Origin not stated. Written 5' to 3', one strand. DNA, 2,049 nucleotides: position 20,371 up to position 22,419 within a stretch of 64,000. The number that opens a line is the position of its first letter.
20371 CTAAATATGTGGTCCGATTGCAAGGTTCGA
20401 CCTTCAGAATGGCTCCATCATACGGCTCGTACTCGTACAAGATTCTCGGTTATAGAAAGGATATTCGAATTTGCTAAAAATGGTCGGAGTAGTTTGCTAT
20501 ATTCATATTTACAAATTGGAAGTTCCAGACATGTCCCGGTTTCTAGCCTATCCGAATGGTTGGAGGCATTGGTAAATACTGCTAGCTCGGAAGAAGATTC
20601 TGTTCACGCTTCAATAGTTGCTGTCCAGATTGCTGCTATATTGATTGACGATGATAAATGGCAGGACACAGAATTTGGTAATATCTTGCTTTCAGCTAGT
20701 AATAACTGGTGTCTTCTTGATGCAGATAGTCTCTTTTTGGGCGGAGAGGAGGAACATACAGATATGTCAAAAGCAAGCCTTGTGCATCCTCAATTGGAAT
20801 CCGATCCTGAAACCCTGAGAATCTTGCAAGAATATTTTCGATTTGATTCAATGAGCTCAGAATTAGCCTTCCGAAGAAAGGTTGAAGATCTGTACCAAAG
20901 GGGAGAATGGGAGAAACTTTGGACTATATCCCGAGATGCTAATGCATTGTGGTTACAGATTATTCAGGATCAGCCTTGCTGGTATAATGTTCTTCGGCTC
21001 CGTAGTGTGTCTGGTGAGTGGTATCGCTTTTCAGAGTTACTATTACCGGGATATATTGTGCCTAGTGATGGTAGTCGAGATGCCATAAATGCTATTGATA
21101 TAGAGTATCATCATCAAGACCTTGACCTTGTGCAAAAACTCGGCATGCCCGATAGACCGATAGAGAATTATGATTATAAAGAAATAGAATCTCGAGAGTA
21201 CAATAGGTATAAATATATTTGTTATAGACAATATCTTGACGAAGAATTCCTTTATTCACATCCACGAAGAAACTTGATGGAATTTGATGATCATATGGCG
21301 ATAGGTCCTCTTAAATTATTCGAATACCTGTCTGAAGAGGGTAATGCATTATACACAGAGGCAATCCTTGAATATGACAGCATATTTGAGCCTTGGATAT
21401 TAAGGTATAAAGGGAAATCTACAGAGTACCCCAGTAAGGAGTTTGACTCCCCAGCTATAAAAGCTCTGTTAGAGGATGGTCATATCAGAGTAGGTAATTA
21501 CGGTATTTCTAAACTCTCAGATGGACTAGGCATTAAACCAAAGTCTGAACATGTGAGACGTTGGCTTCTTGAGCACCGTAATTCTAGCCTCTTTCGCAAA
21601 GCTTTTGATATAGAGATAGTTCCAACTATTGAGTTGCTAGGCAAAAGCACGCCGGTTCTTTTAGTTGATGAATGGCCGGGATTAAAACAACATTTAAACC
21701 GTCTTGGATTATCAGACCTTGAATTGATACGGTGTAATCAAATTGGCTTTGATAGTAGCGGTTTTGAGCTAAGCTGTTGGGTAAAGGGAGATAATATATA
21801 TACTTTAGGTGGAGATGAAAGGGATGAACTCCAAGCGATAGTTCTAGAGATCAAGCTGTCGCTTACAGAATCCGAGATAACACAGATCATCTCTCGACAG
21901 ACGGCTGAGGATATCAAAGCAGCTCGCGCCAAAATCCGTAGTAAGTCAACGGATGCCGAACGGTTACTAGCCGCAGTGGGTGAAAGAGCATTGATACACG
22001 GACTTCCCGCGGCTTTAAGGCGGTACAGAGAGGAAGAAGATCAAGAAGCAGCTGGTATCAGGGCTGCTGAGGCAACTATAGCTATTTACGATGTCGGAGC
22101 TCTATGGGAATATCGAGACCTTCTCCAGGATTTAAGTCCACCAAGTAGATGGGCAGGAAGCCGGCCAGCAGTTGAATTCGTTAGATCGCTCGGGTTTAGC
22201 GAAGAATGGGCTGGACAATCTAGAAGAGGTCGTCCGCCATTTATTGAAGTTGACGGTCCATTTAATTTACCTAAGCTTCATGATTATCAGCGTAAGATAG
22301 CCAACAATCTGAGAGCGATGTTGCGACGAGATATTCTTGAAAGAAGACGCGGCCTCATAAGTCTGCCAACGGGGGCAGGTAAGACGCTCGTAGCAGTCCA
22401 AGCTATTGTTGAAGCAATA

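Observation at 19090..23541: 1483-aa GHKL(MORC-like)-SF2 helicase fusion protein alone in a 4.5-kb low-GC island: candidate single-protein restriction/defence factor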

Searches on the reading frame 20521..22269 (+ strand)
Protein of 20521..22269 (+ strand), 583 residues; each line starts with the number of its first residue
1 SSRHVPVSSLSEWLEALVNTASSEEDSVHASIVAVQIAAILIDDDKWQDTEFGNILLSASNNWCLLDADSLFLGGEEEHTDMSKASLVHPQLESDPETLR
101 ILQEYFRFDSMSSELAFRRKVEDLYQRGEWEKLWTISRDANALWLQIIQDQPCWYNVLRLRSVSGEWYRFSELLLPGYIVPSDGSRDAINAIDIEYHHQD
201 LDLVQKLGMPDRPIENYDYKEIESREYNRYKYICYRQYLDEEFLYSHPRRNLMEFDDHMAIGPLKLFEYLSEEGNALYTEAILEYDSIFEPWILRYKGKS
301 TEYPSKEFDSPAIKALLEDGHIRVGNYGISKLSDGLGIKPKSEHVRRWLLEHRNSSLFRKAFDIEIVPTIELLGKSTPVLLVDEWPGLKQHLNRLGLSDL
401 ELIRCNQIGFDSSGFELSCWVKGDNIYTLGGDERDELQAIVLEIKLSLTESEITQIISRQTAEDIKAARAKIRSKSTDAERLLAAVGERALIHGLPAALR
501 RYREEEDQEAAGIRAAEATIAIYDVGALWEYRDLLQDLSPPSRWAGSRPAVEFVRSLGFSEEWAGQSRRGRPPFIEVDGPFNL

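Call 49: predict_structure(alignment_id=A2)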
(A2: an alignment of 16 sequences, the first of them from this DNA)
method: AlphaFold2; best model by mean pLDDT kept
length: 583 residues; sequences in the alignment: 16
mean_pLDDT: 84.5   pTM: 0.56
mean pLDDT of the five models: 84.5, 83.4, 81.6, 81.6, 81.5
residues with pLDDT >= 90: 240; 70-90: 277; 50-70: 45; < 50: 21
segments of 3 or more residues with pLDDT < 50: 1-5, 571-583
pLDDT, mean of each block of 10 residues (from residue 1): 56 86 91 92 73 90 89 72 84 93 90 83 89 88 87 89 96 94 92 94 92 92 91 93 81 90 93 96 93 86 88 94 92 89 89 86 69 84 84 85 83 65 85 86 83 78 81 91 91 81 62 86 81 83 78 90 68 46 40
secondary structure, 60 per line:
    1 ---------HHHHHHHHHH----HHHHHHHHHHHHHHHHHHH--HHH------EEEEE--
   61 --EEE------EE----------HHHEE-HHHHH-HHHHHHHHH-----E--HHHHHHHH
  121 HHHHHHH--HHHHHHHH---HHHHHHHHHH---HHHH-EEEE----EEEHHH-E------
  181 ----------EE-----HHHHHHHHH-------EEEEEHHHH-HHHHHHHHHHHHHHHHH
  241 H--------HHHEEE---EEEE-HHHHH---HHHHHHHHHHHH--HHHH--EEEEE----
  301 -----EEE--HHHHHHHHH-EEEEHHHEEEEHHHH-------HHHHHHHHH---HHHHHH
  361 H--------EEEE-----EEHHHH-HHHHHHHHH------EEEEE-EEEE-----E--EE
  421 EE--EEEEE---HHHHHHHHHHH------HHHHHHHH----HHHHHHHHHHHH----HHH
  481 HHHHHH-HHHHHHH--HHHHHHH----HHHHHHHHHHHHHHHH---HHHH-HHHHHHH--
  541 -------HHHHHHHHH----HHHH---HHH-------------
elements in order: H10-19 H24-42 E54-58 E63-65 H90-94 H96-104 H113-127 H130-137 H141-150 H154-157 E159-162 E167-169 H198-206 E214-218 H219-222 H224-241 E253-255 E259-262 H264-268 H272-283 H286-289 E292-296 E306-308 H311-319 E321-324 E328-331 H332-335 H343-351 H355-361 E370-373 H381-384 H386-394 E401-405 E407-410 E419-422 E425-429 H433-443 H450-457 H462-473 H478-486 H488-494 H497-503 H508-523 H527-530 H532-538 H548-556 H561-564

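Call 56: search_protein_representatives(alignment_id=A2)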
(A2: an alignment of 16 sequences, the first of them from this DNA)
Query: 16 sequences, 580 profile positions. Proteins with E-value up to 0.001 (for the whole library): 739; up to 1e-10: 627; up to 1e-30: 356. The best 150 are listed.
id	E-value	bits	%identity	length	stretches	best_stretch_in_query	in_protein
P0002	4.2e-229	778.4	-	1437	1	2-580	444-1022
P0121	1.8e-228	776.4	-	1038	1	2-580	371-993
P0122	3.4e-210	716.0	-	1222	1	3-580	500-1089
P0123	3.4e-196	669.8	-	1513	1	2-580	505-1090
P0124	4.4e-196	669.4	-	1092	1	3-577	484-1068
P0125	7.8e-190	648.8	-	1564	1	2-580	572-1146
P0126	1.5e-187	641.2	-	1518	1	3-577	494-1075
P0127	1.1e-183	628.5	-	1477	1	2-580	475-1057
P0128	4.7e-179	613.2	-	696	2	147-580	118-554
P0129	3.8e-178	610.2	-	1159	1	3-558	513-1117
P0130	4.0e-177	606.8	-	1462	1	3-580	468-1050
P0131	2.5e-173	594.3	-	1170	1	6-580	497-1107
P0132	4.6e-173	593.4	-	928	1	99-580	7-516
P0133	3.0e-171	587.4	-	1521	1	4-579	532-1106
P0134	2.6e-169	581.0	-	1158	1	2-578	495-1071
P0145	1.9e-158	545.1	-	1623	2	5-438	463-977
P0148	8.8e-151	519.8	-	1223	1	3-579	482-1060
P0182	1.1e-92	328.0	-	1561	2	5-335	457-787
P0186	2.0e-91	323.8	-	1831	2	8-334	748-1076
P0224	6.9e-76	272.5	-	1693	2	7-336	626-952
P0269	1.4e-67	245.1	-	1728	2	6-333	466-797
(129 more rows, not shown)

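Call 57: search_protein_families(library=pfam, proteins=[P0182, P0186, P0224, P0269, P0145], max_evalue=0.001)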
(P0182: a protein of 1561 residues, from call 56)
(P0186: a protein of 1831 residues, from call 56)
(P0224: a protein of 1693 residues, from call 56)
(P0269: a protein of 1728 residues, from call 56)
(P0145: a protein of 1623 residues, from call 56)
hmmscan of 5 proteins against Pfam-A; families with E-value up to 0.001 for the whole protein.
P0182 (1561 aa): 5 families
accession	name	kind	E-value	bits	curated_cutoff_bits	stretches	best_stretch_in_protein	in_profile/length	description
PF04851.21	ResIII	-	3.6e-18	66.5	22.5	1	1146-1317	4-164/164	Type III restriction enzyme, res subunit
PF00270.35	DEAD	-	1.3e-13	51.4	26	1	1166-1317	13-162/167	DEAD/DEAH box helicase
PF00271.37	Helicase_C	-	1e-12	48.7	23.5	1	1408-1505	11-108/110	Helicase conserved C-terminal domain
PF25794.1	SACS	-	2e-06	28.2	32.8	1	89-147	78-135/247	Sacsin domain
PF18766.7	SWI2_SNF2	-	0.00039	20.6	26.7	1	1157-1337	13-177/221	SWI2/SNF2 ATPase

P0186 (1831 aa): 4 families
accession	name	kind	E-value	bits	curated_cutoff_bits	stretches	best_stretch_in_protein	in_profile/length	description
PF04851.21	ResIII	-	7.1e-18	65.5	22.5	1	1436-1605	4-163/164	Type III restriction enzyme, res subunit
PF00270.35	DEAD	-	1.5e-15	57.8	26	1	1460-1606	18-162/167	DEAD/DEAH box helicase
PF00271.37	Helicase_C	-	1e-11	45.5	23.5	1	1702-1795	15-108/110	Helicase conserved C-terminal domain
PF25794.1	SACS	-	0.00052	20.3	32.8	0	365-480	66-186/247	Sacsin domain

P0224 (1693 aa): 5 families
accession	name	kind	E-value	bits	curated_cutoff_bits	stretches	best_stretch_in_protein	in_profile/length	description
PF04851.21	ResIII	-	3.4e-20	73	22.5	1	1302-1470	4-164/164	Type III restriction enzyme, res subunit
PF00271.37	Helicase_C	-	3e-14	53.7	23.5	1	1554-1656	6-108/110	Helicase conserved C-terminal domain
PF00270.35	DEAD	-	1.5e-13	51.3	26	1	1319-1470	13-162/167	DEAD/DEAH box helicase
PF18766.7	SWI2_SNF2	-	7.6e-08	32.7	26.7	1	1306-1471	2-158/221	SWI2/SNF2 ATPase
PF25794.1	SACS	-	1.3e-05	25.6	32.8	1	237-322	66-150/247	Sacsin domain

P0269 (1728 aa): 4 families
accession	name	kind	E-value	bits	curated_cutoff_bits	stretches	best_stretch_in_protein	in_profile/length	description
PF04851.21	ResIII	-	3.7e-17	63.2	22.5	1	1171-1356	5-163/164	Type III restriction enzyme, res subunit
PF00271.37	Helicase_C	-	5.4e-16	59.3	23.5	1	1442-1545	6-108/110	Helicase conserved C-terminal domain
PF00270.35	DEAD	-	2.2e-11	44.2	26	1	1191-1356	14-161/167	DEAD/DEAH box helicase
PF25794.1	SACS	-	3.7e-05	24.1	32.8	1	102-144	88-130/247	Sacsin domain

P0145 (1623 aa): 4 families
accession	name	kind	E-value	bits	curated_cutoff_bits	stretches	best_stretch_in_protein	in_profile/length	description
PF04851.21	ResIII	-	8.6e-20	71.7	22.5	1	1188-1379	4-164/164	Type III restriction enzyme, res subunit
PF00271.37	Helicase_C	-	1.2e-14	55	23.5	1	1484-1584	10-108/110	Helicase conserved C-terminal domain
PF00270.35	DEAD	-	7.2e-11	42.5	26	1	1216-1378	18-161/167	DEAD/DEAH box helicase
PF25794.1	SACS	-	4.5e-05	23.8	32.8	1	43-82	91-130/247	Sacsin domain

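Call 70: fold_search(model_id=the predicted structure, library=pdb)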
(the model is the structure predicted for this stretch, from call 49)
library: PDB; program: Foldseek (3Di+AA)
matches with E <= 10: 62; with E <= 0.001: 0
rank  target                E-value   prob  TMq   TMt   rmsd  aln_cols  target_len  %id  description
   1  7ue2_A                1.5e+00  0.03  0.07  0.12  22.6       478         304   12  Crystal structure of designed helical repeat protein RPB_PLP3_R6 bound to PLPx6 peptide (released 2023-03-29)
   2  8cws_A                2.4e+00  0.02  0.08  0.09  27.7       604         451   10  Accurate computational design of genetically encoded 3D protein crystals (released 2023-11-01)
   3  4q5n_A                2.8e+00  0.03  0.08  0.15  15.2       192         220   14  Crystal structure of the gluthatione S-transferase Blo t 8 (released 2015-04-01)
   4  8pql_A                2.8e+00  0.02  0.10  0.09  17.5       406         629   12  K48-linked ubiquitin chain formation with a cullin-RING E3 ligase and Cdc34: NEDD8-CUL2-RBX1-ELOB/C-FEM1C with trapped (released 2024-02-14)
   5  4p8q_A                2.8e+00  0.02  0.08  0.06  19.5       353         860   10  Crystal Structure of Human Insulin Regulated Aminopeptidase with Alanine in Active Site (released 2014-12-03)
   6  4z7g_B                2.8e+00  0.02  0.09  0.11  18.7       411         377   10  Crystal structure of human IRE1 cytoplasmic kinase-RNase region - apo (released 2015-05-27)
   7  7shk_A                3.2e+00  0.02  0.10  0.08  22.3       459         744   11  Structure of Xenopus laevis CRL2Lrr1 (State 1) (released 2021-12-08)
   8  6xr1                  3.4e+00  0.01  0.06  0.07  28.6       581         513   10  Computationally designed right-handed alpha/alpha single-chain toroid with 9 repeats (released 2021-07-14)
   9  2isv_A                3.6e+00  0.04  0.08  0.13  16.6       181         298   13  Structure of Giardia fructose-1,6-biphosphate aldolase in complex with phosphoglycolohydroxamate (released 2006-12-12)
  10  8tmn_E                3.7e+00  0.01  0.07  0.11  22.6       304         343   10  Cryo-EM structure of magnesium depleted CorA in complex with conformation-specific synthetic antibody C18, State MGD-1 (released 2025-02-12)
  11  6j7f_A                3.9e+00  0.04  0.08  0.15  16.7       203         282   12  Complex of GGTaseIII, farnesyl-Ykt6 (C-terminal methylated), and GGPP (released 2020-01-22)
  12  8glv_Kg               3.9e+00  0.01  0.09  0.03  31.2       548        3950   16  96-nm repeat unit of doublet microtubules from Chlamydomonas reinhardtii flagella (released 2023-05-31)
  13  6o60_A                4.3e+00  0.04  0.09  0.14  17.5       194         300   11  Crystal structure of GGTase3-FBXL2-SKP1 complex (released 2019-06-26)
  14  8tme_E                4.3e+00  0.01  0.08  0.11  20.8       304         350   10  Cryo-EM structure of CorA in complex with conformation-specific synthetic antibody C18 and 100 uM MgCl2, State MG0.1-1 (released 2025-02-12)
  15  1m0u_A                4.5e+00  0.02  0.07  0.14  15.9       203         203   14  Crystal Structure of the Drosophila Glutathione S-transferase-2 in Complex with Glutathione (released 2003-02-11)
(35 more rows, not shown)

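Call 109: find_encoding_contigs(protein=P0182, flank=9000, max_places=1)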
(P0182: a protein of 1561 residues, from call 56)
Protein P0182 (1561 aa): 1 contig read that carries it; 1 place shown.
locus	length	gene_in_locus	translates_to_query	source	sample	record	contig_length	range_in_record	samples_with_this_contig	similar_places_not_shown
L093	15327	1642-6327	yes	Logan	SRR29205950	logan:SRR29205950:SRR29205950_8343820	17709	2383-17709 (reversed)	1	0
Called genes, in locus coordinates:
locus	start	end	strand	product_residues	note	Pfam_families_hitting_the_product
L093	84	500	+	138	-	-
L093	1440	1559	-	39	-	-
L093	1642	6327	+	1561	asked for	PF25794:SACS (weak), PF00270:DEAD, PF04851:ResIII, PF00271:Helicase_C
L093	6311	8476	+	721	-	PF00580:UvrD-helicase, PF13245:AAA_19, PF00580:UvrD-helicase, PF13361:UvrD_C, PF13538:UvrD_C_2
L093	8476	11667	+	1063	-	PF00271:Helicase_C (weak)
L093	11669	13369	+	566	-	PF09369:MZB (weak)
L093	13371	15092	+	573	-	PF08378:NERD, PF02562:PhoH (faint), PF09848:SLFN-g3_helicase (faint), PF13245:AAA_19 (weak), PF13604:AAA_30, PF13361:UvrD_C (weak), PF13538:UvrD_C_2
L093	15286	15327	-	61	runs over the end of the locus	-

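Call 110: find_encoding_contigs(protein=P0269, flank=9000, max_places=1)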
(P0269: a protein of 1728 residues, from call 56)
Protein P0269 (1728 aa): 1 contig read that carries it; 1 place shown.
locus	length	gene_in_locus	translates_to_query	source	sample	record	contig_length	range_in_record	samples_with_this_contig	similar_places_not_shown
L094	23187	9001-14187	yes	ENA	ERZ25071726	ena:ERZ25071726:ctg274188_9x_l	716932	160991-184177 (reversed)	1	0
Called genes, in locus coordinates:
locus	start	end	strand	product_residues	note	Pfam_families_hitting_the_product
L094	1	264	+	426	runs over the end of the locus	PF00464:SHMT, PF00155:Aminotran_1_2 (weak)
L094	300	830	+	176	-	-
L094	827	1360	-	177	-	-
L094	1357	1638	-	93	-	-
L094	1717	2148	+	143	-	-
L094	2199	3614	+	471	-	PF01704:UDPGP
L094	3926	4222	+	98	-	-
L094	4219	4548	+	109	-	PF00072:Response_reg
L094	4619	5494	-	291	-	PF01663:Phosphodiest, PF00884:Sulfatase, PF01663:Phosphodiest, PF01676:Metalloenzyme (weak)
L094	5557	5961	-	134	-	-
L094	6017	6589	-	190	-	PF22769:DCD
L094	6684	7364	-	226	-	PF12729:4HB_MCP_1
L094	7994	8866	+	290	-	PF01882:DUF58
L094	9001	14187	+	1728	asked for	PF00270:DEAD, PF04851:ResIII, PF00271:Helicase_C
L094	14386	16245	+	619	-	PF00580:UvrD-helicase, PF13086:AAA_11 (weak), PF13245:AAA_19, PF00580:UvrD-helicase (weak), PF13361:UvrD_C, PF13538:UvrD_C_2 (weak)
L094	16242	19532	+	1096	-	PF00271:Helicase_C (faint)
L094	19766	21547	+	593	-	PF09369:MZB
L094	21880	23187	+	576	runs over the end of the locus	PF08378:NERD, PF02562:PhoH (weak)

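Call 111: find_encoding_contigs(protein=P0224, flank=10000, max_places=1)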
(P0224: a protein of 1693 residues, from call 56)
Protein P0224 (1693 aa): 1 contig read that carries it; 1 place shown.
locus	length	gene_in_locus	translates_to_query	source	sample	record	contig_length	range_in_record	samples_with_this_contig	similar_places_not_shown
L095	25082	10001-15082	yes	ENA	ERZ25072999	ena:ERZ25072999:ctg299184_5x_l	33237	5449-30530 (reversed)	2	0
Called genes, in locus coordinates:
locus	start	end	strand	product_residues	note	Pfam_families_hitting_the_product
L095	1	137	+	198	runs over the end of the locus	-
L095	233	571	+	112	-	-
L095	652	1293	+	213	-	-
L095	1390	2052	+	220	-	-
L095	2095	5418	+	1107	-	PF18731:HEPN_Swt1, PF04465:DUF499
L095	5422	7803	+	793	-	PF13175:AAA_15, PF13476:AAA_23 (weak), PF13175:AAA_15, PF13304:AAA_21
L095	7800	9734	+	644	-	PF03235:GmrSD_N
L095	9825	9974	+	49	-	-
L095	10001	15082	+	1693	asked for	PF25794:SACS (faint), PF00270:DEAD, PF04851:ResIII, PF18766:SWI2_SNF2 (weak), PF00271:Helicase_C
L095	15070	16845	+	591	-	PF00580:UvrD-helicase, PF13245:AAA_19, PF01443:Viral_helicase1 (faint), PF00580:UvrD-helicase (weak), PF13361:UvrD_C (weak), PF13538:UvrD_C_2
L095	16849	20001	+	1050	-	PF00271:Helicase_C (weak)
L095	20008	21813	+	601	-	PF09369:MZB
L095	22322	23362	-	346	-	PF03640:Lipoprotein_15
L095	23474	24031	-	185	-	PF13473:Cupredoxin_1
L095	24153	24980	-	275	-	PF20139:DUF6529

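Call 112: find_encoding_contigs(protein=P0186, flank=10000, max_places=1)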
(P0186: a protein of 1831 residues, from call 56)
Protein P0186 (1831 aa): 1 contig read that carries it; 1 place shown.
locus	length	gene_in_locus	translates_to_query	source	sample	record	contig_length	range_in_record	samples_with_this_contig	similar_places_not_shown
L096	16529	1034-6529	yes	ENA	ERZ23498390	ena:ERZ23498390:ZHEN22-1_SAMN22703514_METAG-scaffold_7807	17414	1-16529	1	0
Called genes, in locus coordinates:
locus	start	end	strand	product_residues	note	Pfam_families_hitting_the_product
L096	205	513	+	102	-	PF12728:HTH_17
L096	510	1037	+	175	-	-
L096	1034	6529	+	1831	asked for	PF00270:DEAD, PF04851:ResIII, PF00271:Helicase_C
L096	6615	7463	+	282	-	PF10367:zf-Vps39_C (faint), PF13391:HNH_2 (weak)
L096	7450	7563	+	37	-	-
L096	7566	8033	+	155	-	PF00383:dCMP_cyt_deam_1, PF14437:MafB19-deam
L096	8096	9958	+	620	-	PF00580:UvrD-helicase, PF13245:AAA_19, PF00580:UvrD-helicase (weak), PF13361:UvrD_C, PF13538:UvrD_C_2 (weak)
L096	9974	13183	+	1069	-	PF00271:Helicase_C (weak)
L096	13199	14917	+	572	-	PF09369:MZB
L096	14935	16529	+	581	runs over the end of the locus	PF08378:NERD, PF13245:AAA_19 (weak), PF13538:UvrD_C_2 (weak)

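Call 119: search_solved_structures(query=L094:16242-19529:+, max_evalue=0.001)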
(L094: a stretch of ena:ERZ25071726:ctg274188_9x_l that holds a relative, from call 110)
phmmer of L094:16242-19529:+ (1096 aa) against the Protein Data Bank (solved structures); distinct sequences matched with E-value up to 0.001: 1.
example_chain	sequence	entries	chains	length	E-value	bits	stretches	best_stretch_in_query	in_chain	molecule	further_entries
7s9v_A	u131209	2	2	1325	1.1e-179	602.8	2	657-1040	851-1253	DrmA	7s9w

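Call 120: search_solved_structures(query=L094:19766-21544:+, max_evalue=0.001)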
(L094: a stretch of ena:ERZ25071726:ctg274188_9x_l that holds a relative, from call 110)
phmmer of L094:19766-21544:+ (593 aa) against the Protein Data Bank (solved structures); distinct sequences matched with E-value up to 0.001: 1.
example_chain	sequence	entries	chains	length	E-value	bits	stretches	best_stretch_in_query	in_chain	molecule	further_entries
7s9v_B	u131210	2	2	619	8.1e-74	252.3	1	9-587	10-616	DrmB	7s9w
